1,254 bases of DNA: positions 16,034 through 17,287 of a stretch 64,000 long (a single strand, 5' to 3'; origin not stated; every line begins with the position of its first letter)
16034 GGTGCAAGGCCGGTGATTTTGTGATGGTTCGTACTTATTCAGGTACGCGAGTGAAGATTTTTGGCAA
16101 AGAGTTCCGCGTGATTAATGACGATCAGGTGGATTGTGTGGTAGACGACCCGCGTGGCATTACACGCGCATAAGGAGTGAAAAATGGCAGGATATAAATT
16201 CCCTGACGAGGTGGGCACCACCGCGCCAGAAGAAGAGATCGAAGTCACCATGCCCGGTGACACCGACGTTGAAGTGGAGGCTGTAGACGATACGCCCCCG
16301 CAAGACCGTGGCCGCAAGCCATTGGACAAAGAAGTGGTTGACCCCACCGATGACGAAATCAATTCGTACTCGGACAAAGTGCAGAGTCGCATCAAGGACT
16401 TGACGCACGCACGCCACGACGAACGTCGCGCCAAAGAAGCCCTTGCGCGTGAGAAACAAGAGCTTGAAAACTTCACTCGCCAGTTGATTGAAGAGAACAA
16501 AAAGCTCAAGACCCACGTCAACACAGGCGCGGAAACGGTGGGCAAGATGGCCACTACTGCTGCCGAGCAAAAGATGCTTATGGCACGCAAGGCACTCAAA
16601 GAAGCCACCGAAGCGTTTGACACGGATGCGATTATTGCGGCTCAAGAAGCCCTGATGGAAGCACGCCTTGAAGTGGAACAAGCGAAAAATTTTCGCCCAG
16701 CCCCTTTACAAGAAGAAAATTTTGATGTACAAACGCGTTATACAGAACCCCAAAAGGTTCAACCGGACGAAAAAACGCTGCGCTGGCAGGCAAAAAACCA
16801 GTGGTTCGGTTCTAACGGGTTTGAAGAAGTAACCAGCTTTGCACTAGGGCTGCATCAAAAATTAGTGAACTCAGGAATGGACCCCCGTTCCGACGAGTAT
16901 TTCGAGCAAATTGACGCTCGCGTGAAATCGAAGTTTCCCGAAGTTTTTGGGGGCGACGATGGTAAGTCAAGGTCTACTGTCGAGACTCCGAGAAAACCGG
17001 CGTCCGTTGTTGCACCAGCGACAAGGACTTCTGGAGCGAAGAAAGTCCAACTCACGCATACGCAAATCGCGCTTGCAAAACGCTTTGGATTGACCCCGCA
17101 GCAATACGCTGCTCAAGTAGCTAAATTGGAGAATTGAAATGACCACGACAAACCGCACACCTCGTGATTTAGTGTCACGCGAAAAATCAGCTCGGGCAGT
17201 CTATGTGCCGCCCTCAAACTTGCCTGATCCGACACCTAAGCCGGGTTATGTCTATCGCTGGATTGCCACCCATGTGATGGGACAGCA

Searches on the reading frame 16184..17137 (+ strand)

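Call 12: search_protein_families(library=phrogs, proteins=[window:16184-17137:+], max_evalue=0.00001)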
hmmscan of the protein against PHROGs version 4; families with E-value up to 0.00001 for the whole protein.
window:16184-17137:+ (317 aa): 1 family
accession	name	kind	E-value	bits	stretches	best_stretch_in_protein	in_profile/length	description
phrog_28737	-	unknown function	4.7e-33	116.1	1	16-312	44-335/341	-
